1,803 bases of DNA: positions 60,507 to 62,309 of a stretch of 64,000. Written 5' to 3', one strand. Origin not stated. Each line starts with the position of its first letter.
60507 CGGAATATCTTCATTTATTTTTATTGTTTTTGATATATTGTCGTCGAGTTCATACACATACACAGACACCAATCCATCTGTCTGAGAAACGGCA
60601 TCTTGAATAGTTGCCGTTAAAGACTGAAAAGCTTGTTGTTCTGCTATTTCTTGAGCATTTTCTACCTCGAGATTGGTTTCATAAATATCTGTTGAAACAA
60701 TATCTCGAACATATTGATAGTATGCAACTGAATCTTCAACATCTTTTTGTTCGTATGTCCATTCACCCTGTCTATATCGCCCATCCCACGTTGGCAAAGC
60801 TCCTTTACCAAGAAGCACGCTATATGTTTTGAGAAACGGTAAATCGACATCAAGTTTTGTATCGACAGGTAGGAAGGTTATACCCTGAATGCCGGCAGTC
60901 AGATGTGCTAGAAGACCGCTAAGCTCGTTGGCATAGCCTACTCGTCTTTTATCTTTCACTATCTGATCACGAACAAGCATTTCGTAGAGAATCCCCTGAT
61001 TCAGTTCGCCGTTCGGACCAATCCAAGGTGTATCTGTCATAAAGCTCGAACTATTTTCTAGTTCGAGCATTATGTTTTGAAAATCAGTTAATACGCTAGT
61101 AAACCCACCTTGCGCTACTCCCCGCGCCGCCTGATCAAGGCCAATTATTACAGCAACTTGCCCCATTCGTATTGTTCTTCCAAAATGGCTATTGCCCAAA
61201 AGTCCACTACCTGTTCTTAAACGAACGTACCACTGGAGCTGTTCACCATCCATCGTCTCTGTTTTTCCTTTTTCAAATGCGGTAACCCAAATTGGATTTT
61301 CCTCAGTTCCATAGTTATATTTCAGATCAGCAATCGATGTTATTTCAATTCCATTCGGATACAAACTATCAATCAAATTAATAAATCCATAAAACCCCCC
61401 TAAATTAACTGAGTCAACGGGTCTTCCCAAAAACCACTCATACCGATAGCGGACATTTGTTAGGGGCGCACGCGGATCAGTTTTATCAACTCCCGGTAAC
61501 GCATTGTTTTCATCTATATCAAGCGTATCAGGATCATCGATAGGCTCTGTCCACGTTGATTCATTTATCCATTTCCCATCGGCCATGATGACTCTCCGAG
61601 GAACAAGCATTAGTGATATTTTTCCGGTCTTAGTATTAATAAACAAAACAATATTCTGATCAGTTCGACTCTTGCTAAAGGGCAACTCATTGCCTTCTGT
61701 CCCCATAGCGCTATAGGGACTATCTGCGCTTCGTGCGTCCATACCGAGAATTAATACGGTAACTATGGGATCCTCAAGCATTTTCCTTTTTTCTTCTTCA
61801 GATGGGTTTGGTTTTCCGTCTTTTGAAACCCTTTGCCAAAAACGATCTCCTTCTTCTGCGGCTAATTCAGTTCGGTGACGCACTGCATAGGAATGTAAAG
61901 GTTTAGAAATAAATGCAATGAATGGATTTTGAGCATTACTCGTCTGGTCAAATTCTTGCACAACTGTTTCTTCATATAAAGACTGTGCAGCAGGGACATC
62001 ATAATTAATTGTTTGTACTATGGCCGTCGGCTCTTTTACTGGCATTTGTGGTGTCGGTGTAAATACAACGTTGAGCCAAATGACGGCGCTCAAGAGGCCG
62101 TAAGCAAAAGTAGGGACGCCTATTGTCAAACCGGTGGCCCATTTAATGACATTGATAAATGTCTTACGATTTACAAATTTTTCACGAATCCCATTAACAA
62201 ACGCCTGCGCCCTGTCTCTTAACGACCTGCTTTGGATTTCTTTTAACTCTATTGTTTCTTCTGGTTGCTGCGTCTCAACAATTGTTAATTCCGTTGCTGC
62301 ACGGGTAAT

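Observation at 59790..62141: Giant protein 2: type-II-anchored LCP glycopolymer-ligase domain followed by a degenerate beta-lactamase-like domain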

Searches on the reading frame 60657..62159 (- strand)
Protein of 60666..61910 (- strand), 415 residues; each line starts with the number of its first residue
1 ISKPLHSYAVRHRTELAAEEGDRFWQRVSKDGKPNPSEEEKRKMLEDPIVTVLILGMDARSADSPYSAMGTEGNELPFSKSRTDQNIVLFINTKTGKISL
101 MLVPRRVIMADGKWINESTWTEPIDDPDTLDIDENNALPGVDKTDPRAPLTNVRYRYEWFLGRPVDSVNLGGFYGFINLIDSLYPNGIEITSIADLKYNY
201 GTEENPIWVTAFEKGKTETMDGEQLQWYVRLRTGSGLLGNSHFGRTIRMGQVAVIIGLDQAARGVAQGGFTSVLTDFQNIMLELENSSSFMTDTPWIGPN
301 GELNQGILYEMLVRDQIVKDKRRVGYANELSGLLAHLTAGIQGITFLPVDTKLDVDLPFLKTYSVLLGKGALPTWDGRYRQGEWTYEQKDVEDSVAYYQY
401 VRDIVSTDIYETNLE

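Call 17: search_solved_structures(query=window:60666-61910:-, max_evalue=10, show_alignments=4)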
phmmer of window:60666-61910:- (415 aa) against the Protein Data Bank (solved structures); distinct sequences matched with E-value up to 10: 3.
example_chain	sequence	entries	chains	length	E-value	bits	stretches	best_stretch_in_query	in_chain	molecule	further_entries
3mej_A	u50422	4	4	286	0.14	14.5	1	158-235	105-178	transcriptional regulator ywtF | Putative transcriptional regulator ywtF | Polyisoprenyl-teichoic acid--peptidoglycan teichoic acid transferase TagT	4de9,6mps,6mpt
6uf5_A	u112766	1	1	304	0.16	14.2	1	158-235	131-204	Polyisoprenyl-teichoic acid--peptidoglycan teichoic acid transferase TagT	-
1a2s_A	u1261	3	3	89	1.1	11.5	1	362-384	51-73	CYTOCHROME C6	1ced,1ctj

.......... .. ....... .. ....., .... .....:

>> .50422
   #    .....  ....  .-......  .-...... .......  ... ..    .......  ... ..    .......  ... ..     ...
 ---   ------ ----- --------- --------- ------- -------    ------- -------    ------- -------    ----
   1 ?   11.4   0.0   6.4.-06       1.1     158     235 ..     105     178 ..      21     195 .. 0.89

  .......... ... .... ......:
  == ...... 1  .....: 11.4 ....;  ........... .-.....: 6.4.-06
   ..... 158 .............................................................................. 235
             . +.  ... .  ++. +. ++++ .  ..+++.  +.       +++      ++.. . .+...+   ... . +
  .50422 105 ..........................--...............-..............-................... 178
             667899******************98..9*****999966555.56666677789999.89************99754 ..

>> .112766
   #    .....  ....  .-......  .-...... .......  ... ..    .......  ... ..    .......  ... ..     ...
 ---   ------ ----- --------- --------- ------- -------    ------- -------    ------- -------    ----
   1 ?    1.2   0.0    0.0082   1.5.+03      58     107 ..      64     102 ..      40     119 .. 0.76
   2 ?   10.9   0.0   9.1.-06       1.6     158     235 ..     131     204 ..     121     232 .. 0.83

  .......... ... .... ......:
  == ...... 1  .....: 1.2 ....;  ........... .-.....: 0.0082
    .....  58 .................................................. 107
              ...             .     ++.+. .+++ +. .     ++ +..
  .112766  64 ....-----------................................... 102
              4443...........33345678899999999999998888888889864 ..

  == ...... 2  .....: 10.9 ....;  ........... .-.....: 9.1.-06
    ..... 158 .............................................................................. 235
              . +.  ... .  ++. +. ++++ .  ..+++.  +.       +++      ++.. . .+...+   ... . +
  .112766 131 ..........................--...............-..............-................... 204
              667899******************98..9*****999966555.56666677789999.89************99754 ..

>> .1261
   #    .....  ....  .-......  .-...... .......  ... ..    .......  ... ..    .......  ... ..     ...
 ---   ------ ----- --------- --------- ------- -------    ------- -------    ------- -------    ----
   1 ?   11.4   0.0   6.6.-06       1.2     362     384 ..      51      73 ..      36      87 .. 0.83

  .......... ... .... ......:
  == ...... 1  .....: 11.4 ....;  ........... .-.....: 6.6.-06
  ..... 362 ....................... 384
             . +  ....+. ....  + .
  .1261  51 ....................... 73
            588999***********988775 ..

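Call 21: find_homologous_proteins(query=A1, max_evalue=0.01)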
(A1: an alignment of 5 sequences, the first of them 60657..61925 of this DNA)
Query A1 (5 sequences): 8000 candidates shared short words with the query, none scored E <= 0.01.

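Call 27: predict_structure(alignment_id=A1)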
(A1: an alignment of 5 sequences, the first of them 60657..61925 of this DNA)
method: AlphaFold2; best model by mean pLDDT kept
length: 423 residues; sequences in the alignment: 5
mean_pLDDT: 41.1   pTM: 0.38
mean pLDDT of the five models: 41.1, 39.6, 38.1, 37.2, 35.9
residues with pLDDT >= 90: 0; 70-90: 50; 50-70: 52; < 50: 321
segments of 3 or more residues with pLDDT < 50: 1-7, 62-89, 115-118, 122-152, 176-270, 272-423
pLDDT, mean of each block of 10 residues (from residue 1): 43 77 80 71 82 71 38 29 40 61 52 50 39 31 37 57 75 51 38 24 31 33 30 31 28 40 45 45 42 30 28 30 30 26 25 26 23 22 24 32 33 29 29
secondary structure, 60 per line:
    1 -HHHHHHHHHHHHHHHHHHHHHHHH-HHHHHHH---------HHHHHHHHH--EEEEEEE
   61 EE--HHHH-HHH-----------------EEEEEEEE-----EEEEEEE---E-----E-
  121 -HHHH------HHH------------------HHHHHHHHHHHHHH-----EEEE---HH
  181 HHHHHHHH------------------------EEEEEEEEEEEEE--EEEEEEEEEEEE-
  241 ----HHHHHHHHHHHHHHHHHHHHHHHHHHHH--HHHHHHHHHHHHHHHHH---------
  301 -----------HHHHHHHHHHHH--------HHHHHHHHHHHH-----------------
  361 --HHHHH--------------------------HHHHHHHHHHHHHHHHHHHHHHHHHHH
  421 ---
elements in order: H2-25 H27-33 H43-51 E54-62 H65-68 E90-97 E103-109 H122-125 H153-166 E172-175 H179-188 E213-225 E228-239 H245-272 H275-291 H312-323 H332-343 H363-367 H394-420

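Call 28: search_solved_structures(query=A1, max_evalue=10, show_alignments=5)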
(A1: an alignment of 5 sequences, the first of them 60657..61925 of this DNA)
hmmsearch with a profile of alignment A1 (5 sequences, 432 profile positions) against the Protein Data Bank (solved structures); distinct sequences matched with E-value up to 10: 19.
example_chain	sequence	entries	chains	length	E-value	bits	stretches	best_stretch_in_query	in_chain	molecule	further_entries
3mej_A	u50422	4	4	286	2.9e-10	42.9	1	174-291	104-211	transcriptional regulator ywtF | Putative transcriptional regulator ywtF | Polyisoprenyl-teichoic acid--peptidoglycan teichoic acid transferase TagT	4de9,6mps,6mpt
6uf5_A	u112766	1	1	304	3.7e-10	42.6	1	174-291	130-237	Polyisoprenyl-teichoic acid--peptidoglycan teichoic acid transferase TagT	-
6uex_A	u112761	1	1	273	2.5e-08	36.6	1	186-279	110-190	Regulatory protein MsrR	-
3nxh_A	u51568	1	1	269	3.3e-08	36.1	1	174-290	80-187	transcriptional regulator yvhJ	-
6uf3_A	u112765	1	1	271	3.6e-08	36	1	174-290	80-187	Polyisoprenyl-teichoic acid--peptidoglycan teichoic acid transferase TagV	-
9gn3_A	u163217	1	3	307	5.6e-08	35.4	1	186-276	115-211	Regulatory protein MsrR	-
3owq_A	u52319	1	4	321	1.5e-06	30.7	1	169-295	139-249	Lin1025 protein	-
3nro_A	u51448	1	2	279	2.4e-06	30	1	168-294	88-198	Lmo1026 protein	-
6uf6_A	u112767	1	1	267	0.00011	24.5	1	174-280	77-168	Polyisoprenyl-teichoic acid--peptidoglycan teichoic acid transferase TagU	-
3pe5_A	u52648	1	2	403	0.0041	19.4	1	178-274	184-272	Uncharacterized protein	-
9atl_A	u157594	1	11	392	0.15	14.2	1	272-336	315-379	Flagellin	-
2wqh_A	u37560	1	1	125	0.29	13.3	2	393-426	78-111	CTPR3Y3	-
1na3_A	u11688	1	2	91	1.4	11.1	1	394-419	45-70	designed protein CTPR2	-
1na0_A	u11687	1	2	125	2.4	10.3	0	394-419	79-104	designed protein CTPR3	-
2avp_A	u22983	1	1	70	2.5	10.2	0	395-418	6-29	synthetic consensus TPR protein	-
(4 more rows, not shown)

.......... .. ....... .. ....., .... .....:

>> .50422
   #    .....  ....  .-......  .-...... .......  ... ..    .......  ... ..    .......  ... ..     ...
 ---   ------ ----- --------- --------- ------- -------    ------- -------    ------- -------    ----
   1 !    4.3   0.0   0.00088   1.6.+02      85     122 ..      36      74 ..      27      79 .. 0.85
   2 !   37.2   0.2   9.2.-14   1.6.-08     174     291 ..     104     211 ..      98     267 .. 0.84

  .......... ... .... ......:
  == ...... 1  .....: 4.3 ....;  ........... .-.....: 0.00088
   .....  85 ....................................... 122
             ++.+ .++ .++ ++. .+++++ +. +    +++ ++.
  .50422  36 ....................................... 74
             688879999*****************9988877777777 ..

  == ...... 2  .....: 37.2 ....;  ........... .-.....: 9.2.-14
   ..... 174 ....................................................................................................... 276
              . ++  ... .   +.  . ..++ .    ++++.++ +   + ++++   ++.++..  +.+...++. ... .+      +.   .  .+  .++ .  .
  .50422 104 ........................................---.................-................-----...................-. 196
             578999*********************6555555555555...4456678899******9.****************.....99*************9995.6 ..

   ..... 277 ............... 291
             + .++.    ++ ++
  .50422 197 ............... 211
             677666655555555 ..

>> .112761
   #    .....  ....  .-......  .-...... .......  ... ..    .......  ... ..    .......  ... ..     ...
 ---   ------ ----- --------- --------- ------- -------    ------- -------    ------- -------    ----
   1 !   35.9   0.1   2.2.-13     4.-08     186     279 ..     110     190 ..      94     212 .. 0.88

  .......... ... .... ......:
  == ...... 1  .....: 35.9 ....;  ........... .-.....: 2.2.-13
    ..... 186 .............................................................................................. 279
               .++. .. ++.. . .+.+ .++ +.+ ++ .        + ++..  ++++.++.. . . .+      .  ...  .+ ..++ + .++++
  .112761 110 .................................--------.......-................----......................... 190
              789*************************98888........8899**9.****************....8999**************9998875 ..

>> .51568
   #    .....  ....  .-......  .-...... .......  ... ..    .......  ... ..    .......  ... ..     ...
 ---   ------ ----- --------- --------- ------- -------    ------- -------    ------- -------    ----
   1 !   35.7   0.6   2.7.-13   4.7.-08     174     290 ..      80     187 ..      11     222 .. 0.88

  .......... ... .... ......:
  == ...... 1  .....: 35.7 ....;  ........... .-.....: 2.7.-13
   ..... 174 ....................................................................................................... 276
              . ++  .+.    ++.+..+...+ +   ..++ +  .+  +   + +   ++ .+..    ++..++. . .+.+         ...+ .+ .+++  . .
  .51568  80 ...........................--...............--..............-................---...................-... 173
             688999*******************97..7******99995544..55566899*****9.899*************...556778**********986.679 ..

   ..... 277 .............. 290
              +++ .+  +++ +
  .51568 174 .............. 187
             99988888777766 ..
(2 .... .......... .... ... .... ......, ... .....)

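Call 29: search_protein_families(library=pfam, alignment_id=A1, max_evalue=1)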
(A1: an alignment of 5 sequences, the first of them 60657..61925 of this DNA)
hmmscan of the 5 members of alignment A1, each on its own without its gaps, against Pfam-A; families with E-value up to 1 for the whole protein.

A. member 1, window:60657-61925:- (423 aa): 1 family
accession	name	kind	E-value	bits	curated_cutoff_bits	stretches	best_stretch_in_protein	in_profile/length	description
PF03816.19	LytR_cpsA_psr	-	3.8e-07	30.8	24.6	1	87-241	1-127/150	LytR_cpsA_psr family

B. families by the number of members that match (of 5 scanned): 3 families
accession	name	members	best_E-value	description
PF03816.19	LytR_cpsA_psr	3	5.9e-13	LytR_cpsA_psr family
PF02337.22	Gag_p10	1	0.036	Retroviral GAG p10 protein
PF23234.1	WH4_Lhr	1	0.16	Large helicase-related protein, winged-helix domain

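Call 34: find_related_loci(query=A2, collection=genome_contigs, flank=10000)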
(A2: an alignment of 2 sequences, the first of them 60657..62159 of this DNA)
Query A2 (501 aa) in genome_contigs; peptide patterns used: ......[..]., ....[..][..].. (x = any residue, [..] = any of these).
71 stretches matched a pattern; 1 encode a relative of the query (tblastn E <= 1e-3); 1 distinct loci.
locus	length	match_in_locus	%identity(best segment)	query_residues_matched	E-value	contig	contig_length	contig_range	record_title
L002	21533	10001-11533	41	5-498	5e-121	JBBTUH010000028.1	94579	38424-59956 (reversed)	MAG: Patescibacteria group bacterium isolate H41-bin250_1 H41_bin250_1_000000000028, whole genome shotgun sequence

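Call 39: find_related_loci(query=A2, collection=metagenome_contigs, flank=10000)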
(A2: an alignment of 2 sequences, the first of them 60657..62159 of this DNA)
Query A2 (501 aa) in metagenome_contigs; peptide patterns used: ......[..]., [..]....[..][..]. (x = any residue, [..] = any of these).
413 stretches matched a pattern; 1 encode a relative of the query (tblastn E <= 1e-3); 1 distinct loci.
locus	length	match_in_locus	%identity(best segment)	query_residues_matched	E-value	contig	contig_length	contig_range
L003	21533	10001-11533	41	5-498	5e-121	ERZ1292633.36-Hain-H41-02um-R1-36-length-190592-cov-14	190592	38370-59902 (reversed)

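Call 73: search_protein_families(library=pfam, proteins=[L002:2-10801:+, L002:10802-21532:+], max_evalue=0.01)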
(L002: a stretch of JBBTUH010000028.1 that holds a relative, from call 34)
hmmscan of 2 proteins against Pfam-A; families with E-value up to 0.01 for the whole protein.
L002:2-10801:+ (3600 aa): 0 families

L002:10802-21532:+ (3577 aa): 1 family
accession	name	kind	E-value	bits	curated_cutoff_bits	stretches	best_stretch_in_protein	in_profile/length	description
PF03816.19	LytR_cpsA_psr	-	0.00071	20.2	24.6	1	3-87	73-147/150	LytR_cpsA_psr family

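Call 85: find_related_loci(query=A2, collection=viral_contigs, flank=5000)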
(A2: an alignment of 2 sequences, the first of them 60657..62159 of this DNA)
Query A2 (501 aa) in viral_contigs; peptide patterns used: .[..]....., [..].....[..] (x = any residue, [..] = any of these).
13 stretches matched a pattern, but none encodes a relative of the query by tblastn (E <= 1e-3).
